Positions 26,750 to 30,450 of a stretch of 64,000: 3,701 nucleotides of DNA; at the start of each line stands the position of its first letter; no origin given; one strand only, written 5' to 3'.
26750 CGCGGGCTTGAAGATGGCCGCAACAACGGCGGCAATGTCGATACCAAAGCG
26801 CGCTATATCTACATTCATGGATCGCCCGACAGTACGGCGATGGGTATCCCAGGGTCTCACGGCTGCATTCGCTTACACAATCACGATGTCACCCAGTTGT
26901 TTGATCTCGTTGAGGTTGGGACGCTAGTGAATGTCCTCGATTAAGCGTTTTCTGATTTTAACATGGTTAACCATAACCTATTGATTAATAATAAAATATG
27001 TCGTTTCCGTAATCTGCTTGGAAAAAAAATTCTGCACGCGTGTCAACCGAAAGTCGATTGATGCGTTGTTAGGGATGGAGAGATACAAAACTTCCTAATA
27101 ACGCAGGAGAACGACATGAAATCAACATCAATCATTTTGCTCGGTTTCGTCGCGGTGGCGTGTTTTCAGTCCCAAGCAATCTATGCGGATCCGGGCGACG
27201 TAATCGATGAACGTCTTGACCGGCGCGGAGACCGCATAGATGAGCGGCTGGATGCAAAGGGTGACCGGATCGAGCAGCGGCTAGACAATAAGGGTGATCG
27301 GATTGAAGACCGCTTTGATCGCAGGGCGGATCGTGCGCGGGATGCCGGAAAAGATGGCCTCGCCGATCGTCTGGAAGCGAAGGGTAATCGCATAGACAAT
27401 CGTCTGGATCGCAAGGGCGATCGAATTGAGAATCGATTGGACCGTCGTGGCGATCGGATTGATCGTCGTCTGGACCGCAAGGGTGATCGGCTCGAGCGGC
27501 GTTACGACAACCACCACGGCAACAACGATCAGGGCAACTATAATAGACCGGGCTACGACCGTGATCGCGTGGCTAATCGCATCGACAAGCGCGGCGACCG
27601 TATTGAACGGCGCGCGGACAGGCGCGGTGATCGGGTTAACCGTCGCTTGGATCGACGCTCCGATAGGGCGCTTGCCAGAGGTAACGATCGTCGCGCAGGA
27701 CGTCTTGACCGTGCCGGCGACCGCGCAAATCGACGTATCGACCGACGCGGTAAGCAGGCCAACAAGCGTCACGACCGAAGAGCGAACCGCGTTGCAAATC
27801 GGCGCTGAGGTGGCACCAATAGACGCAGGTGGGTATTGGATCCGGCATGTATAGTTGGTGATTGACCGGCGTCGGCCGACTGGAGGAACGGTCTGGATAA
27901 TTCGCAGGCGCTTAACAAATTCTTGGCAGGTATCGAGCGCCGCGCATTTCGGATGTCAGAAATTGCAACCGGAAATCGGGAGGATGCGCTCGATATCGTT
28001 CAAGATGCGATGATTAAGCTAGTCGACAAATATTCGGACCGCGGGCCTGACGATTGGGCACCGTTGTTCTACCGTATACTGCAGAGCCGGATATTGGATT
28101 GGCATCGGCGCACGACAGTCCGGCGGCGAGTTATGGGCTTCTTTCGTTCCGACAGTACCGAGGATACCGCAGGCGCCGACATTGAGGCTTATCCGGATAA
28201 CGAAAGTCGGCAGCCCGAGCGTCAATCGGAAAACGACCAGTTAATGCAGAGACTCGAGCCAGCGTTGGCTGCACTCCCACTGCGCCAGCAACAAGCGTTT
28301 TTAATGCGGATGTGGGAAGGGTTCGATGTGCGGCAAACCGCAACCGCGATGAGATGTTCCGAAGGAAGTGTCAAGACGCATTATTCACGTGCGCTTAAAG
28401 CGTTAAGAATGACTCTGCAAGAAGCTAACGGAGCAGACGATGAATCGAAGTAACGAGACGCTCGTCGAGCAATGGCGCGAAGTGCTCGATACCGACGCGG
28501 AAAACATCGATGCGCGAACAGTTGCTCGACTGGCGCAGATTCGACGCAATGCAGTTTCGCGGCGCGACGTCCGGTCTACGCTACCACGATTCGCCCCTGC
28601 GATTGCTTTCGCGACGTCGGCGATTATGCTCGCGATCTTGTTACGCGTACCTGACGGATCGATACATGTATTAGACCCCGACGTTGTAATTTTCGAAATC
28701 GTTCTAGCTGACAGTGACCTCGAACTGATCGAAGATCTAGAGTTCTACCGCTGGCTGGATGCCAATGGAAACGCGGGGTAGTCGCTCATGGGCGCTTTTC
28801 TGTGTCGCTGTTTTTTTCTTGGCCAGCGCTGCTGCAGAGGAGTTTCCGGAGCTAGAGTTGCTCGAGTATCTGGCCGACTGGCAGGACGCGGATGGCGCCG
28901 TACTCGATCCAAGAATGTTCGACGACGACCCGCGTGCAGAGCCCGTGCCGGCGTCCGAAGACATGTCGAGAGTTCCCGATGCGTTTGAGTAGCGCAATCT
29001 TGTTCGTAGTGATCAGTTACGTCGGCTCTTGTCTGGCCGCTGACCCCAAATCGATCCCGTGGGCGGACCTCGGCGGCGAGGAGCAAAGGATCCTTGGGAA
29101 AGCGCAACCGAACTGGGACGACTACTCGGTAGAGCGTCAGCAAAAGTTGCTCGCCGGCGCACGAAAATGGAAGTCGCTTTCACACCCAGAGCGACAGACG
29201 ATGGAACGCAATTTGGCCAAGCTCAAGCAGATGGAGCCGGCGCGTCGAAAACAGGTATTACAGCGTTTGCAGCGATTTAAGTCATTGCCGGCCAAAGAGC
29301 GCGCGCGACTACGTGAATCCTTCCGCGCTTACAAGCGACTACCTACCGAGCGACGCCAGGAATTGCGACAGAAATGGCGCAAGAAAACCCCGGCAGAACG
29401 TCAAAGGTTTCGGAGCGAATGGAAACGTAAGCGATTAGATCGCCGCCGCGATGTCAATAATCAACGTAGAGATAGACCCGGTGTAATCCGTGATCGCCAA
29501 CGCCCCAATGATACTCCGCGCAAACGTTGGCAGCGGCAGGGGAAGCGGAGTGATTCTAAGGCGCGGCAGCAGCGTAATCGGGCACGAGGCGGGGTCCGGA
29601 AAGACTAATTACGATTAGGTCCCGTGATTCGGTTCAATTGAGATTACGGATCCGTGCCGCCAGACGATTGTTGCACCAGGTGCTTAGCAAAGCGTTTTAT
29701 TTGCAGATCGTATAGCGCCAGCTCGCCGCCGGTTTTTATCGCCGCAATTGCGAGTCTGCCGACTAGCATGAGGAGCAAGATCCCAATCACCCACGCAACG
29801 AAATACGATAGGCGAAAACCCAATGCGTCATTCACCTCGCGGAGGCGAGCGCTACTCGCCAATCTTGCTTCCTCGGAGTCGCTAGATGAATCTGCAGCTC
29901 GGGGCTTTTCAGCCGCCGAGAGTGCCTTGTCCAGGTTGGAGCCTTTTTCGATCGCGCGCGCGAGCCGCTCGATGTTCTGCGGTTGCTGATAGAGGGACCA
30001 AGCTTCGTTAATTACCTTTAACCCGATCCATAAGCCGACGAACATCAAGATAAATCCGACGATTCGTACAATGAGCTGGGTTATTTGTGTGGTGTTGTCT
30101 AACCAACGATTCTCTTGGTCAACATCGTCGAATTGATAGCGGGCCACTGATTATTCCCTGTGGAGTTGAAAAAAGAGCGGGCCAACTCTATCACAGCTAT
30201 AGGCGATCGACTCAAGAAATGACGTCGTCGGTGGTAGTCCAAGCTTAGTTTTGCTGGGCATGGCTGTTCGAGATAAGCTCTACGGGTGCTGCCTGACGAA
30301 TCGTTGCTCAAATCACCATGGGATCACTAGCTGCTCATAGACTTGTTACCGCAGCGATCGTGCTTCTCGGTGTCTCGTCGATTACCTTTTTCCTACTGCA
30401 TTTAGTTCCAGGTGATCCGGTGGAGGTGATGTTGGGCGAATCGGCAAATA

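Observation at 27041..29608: Self-contained five-gene ECF sigma cassette headed by a repeat protein under an ECF-type promoter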

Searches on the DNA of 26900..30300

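Call 56: search_rna_families(source=window, start=26900, end=30300, threshold=evalue, max_evalue=1)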
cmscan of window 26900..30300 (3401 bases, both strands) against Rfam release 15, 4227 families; matches with E-value up to 1: 0.
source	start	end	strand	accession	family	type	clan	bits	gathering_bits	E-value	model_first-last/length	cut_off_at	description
